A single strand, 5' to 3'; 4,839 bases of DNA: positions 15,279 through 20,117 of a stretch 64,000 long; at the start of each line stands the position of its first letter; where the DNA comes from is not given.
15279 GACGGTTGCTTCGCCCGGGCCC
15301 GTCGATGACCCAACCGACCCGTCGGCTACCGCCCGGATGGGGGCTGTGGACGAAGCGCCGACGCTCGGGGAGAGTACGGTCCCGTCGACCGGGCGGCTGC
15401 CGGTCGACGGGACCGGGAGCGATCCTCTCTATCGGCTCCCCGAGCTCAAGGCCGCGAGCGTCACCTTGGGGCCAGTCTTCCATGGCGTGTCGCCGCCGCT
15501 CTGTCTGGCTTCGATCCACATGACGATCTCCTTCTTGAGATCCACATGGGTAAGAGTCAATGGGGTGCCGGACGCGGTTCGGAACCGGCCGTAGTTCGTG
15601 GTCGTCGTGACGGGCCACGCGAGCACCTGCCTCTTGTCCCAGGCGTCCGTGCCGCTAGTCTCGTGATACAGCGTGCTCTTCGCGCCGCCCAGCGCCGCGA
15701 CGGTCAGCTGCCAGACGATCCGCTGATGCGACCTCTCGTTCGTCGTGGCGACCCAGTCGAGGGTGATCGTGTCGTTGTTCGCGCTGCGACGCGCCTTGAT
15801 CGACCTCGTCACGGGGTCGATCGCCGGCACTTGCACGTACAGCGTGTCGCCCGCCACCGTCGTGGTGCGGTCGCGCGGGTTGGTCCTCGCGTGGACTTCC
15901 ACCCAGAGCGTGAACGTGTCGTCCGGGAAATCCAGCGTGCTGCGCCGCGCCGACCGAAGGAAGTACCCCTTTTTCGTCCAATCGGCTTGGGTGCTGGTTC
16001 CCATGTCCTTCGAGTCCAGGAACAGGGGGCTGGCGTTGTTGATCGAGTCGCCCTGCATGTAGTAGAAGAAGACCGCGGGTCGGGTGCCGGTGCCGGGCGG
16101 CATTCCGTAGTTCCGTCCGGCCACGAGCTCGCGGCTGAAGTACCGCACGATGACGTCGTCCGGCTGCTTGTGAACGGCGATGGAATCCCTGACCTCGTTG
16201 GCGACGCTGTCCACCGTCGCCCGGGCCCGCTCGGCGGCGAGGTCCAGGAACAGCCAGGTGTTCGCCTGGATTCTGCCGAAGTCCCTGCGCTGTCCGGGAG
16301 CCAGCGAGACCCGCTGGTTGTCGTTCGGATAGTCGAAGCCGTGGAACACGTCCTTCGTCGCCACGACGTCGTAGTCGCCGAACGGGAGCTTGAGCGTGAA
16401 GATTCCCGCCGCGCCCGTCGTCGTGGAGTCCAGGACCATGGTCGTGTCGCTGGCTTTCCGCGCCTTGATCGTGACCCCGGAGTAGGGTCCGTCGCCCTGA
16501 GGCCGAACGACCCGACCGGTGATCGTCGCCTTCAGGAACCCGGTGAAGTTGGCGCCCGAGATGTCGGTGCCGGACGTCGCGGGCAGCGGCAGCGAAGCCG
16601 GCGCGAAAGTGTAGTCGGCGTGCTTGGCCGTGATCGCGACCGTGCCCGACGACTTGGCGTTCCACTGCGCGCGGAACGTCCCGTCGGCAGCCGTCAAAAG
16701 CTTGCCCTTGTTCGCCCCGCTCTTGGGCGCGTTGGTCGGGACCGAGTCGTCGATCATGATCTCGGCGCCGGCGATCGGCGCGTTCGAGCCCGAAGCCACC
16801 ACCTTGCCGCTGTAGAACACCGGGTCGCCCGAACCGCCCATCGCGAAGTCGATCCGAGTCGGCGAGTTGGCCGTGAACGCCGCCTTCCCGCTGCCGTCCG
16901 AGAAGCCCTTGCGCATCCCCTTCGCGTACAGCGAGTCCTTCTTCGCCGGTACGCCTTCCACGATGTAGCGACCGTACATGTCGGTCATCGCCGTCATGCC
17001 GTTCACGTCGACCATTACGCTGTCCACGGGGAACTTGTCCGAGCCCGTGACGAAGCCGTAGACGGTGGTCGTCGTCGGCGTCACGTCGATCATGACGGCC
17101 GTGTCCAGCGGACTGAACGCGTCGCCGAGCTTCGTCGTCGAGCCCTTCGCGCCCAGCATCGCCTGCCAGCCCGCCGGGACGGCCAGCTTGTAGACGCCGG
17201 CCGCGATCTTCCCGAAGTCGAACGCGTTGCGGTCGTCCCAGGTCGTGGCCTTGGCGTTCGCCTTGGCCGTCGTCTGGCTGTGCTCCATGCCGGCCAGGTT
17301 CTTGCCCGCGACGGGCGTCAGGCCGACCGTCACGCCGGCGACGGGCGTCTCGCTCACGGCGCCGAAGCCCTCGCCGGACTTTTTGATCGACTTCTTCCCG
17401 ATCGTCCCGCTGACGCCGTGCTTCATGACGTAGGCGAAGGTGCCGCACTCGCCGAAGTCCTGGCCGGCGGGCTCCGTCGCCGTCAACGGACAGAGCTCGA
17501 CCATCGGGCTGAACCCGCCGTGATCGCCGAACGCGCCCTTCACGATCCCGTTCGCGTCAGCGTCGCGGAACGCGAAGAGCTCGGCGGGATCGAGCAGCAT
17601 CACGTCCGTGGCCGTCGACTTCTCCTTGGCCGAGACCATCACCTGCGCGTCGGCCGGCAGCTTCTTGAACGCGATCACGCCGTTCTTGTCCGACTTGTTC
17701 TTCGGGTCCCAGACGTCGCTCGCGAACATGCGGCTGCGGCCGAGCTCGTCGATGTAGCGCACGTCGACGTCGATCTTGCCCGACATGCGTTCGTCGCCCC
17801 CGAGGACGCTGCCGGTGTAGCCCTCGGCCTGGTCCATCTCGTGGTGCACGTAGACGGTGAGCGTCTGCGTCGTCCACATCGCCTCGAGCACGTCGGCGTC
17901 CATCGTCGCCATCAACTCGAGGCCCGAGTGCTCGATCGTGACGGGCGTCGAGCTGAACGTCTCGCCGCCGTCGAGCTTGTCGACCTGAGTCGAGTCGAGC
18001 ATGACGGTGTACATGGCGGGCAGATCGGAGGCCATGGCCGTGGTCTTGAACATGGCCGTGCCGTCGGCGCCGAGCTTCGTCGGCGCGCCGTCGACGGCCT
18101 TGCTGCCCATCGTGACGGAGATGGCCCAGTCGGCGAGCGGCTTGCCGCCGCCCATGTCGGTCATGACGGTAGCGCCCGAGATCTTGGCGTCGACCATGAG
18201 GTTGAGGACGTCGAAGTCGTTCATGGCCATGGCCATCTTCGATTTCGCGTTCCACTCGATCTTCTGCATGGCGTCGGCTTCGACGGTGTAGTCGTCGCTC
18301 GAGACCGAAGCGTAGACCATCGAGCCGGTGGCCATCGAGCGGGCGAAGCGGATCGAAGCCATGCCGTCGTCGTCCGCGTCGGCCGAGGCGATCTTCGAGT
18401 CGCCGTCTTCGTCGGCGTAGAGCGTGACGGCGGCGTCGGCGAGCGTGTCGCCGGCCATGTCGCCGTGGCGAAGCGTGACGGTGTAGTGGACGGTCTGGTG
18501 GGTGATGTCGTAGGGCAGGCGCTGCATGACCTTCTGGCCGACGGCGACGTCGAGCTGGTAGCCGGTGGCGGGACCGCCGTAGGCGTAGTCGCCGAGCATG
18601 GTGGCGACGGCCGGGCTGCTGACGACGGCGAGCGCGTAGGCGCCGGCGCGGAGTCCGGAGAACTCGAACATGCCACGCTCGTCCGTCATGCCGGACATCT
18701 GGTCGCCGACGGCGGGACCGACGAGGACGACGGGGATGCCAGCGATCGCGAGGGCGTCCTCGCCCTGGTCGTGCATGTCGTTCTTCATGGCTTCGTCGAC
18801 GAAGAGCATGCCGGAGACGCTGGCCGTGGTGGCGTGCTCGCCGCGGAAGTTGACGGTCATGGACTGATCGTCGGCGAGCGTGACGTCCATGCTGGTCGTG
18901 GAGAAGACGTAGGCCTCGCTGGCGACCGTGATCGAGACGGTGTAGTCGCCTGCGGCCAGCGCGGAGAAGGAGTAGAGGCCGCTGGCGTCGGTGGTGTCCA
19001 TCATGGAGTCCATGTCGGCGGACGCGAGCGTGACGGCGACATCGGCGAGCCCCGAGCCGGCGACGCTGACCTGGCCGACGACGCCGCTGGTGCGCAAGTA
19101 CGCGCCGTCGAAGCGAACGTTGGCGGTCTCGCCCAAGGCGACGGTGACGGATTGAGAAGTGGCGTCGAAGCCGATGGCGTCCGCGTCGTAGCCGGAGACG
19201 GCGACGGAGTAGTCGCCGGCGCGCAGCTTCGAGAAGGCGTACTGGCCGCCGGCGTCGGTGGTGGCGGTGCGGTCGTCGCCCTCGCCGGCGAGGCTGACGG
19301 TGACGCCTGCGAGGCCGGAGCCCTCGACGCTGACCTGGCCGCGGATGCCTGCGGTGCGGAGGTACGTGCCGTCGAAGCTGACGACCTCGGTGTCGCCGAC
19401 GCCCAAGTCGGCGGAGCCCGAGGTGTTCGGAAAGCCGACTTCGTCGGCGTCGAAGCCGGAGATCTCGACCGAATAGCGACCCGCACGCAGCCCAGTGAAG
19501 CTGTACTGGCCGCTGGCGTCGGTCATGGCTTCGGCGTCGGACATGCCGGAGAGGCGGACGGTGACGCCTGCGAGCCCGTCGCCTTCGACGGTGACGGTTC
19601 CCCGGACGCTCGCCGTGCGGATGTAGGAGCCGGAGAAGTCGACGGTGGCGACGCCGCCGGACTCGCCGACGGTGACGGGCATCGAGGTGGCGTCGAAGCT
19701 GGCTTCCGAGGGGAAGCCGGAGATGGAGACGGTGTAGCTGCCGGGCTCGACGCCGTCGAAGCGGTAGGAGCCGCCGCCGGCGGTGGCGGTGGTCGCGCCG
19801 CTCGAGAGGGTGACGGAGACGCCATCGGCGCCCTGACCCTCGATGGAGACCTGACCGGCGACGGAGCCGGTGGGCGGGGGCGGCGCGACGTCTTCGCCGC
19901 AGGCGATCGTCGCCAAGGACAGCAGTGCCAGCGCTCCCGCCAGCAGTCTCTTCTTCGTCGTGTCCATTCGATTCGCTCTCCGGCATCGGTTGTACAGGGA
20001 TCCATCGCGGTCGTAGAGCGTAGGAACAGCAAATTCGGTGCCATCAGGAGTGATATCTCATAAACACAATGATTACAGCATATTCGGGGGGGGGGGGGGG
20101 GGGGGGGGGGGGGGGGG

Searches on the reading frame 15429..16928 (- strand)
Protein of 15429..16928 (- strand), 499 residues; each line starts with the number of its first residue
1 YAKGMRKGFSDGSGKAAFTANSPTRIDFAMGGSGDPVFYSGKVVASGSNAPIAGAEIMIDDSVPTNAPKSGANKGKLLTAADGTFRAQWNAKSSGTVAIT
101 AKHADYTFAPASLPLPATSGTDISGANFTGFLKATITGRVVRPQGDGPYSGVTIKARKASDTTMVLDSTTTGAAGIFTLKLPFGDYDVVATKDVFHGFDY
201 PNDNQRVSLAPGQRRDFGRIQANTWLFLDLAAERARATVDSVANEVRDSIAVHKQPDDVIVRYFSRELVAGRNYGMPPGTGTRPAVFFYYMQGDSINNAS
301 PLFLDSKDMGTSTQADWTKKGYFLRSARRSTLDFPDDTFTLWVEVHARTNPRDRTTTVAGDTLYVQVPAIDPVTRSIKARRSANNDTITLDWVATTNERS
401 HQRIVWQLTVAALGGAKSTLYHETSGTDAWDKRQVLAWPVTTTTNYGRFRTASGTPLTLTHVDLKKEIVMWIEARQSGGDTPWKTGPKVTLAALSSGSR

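Call 47: search_protein_families(library=pfam, proteins=[window:15429-16928:-], max_evalue=0.1)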
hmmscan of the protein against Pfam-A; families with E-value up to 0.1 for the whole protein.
window:15429-16928:- (499 aa): 4 families
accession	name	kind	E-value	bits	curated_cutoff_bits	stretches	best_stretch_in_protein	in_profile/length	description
PF13620.12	CarboxypepD_reg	-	3.6e-12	46.9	32.3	2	135-213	1-73/82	Carboxypeptidase regulatory-like domain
PF13715.12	CarbopepD_reg_2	-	9e-05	22.9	32.2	0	136-191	1-51/88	CarboxypepD_reg-like domain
PF17802.7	SpaA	-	0.0005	20.6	23.1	1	148-193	15-61/91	Prealbumin-like fold domain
PF02369.22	Big_1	-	0.0087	16.6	34.9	0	47-104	28-81/93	Bacterial Ig-like domain (group 1)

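Call 48: search_solved_structures(query=window:15429-16928:-, max_evalue=0.01)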
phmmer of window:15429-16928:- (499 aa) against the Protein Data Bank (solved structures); distinct sequences matched with E-value up to 0.01: 0.

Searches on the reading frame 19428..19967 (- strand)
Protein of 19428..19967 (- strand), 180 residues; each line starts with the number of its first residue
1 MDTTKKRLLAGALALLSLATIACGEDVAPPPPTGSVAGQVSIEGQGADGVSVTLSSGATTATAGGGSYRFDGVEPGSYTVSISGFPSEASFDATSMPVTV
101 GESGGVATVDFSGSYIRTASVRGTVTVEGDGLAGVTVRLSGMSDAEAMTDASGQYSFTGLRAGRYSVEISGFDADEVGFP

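Call 24: find_related_loci(query=A2, collection=genome_contigs, flank=2500)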
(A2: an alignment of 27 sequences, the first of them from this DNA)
Query A2 (180 aa) in genome_contigs; peptide patterns used: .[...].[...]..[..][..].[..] (x = any residue, [..] = any of these).
321 stretches matched a pattern; 177 encode a relative of the query (tblastn E <= 1e-3); the best 80 are kept; 80 distinct loci.
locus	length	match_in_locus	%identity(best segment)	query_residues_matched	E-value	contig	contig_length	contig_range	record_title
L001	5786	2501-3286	74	6-179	2e-82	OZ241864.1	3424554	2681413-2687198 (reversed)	MAG: Longimicrobiales bacterium isolate f711cd49-8ad2-4236-91eb-69ef195c5ee3 genome assembly, chromosome: 1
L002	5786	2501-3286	78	6-179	6e-80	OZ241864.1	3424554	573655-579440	MAG: Longimicrobiales bacterium isolate f711cd49-8ad2-4236-91eb-69ef195c5ee3 genome assembly, chromosome: 1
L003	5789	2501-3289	78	5-179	1e-78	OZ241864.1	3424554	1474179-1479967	MAG: Longimicrobiales bacterium isolate f711cd49-8ad2-4236-91eb-69ef195c5ee3 genome assembly, chromosome: 1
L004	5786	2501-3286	79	6-179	8e-75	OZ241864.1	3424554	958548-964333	MAG: Longimicrobiales bacterium isolate f711cd49-8ad2-4236-91eb-69ef195c5ee3 genome assembly, chromosome: 1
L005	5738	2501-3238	75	22-179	5e-74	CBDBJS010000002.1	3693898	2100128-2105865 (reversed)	MAG: Longimicrobiales bacterium isolate 60270cfb-bcca-4a79-918d-44b5eb70727e genome assembly, contig: contig_2, whole ge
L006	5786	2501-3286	77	6-179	2e-73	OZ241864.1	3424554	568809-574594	MAG: Longimicrobiales bacterium isolate f711cd49-8ad2-4236-91eb-69ef195c5ee3 genome assembly, chromosome: 1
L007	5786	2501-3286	78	6-179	3e-73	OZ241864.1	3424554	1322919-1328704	MAG: Longimicrobiales bacterium isolate f711cd49-8ad2-4236-91eb-69ef195c5ee3 genome assembly, chromosome: 1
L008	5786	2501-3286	78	6-179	2e-73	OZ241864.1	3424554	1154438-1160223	MAG: Longimicrobiales bacterium isolate f711cd49-8ad2-4236-91eb-69ef195c5ee3 genome assembly, chromosome: 1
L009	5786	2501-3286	78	6-179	2e-73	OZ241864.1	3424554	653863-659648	MAG: Longimicrobiales bacterium isolate f711cd49-8ad2-4236-91eb-69ef195c5ee3 genome assembly, chromosome: 1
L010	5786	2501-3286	76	6-179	2e-73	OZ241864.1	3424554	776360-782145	MAG: Longimicrobiales bacterium isolate f711cd49-8ad2-4236-91eb-69ef195c5ee3 genome assembly, chromosome: 1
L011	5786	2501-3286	77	6-179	2e-73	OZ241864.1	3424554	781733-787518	MAG: Longimicrobiales bacterium isolate f711cd49-8ad2-4236-91eb-69ef195c5ee3 genome assembly, chromosome: 1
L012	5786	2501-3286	77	6-179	2e-73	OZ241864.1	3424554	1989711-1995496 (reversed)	MAG: Longimicrobiales bacterium isolate f711cd49-8ad2-4236-91eb-69ef195c5ee3 genome assembly, chromosome: 1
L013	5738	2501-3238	74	22-179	1e-72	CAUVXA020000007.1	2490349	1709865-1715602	MAG: Longimicrobiales bacterium isolate 5552ac82-0b67-4889-8bd1-75c19decb49e genome assembly, contig: contig_7, whole ge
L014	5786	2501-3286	77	6-179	8e-73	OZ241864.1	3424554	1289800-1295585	MAG: Longimicrobiales bacterium isolate f711cd49-8ad2-4236-91eb-69ef195c5ee3 genome assembly, chromosome: 1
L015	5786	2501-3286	78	6-179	1e-72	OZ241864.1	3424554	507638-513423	MAG: Longimicrobiales bacterium isolate f711cd49-8ad2-4236-91eb-69ef195c5ee3 genome assembly, chromosome: 1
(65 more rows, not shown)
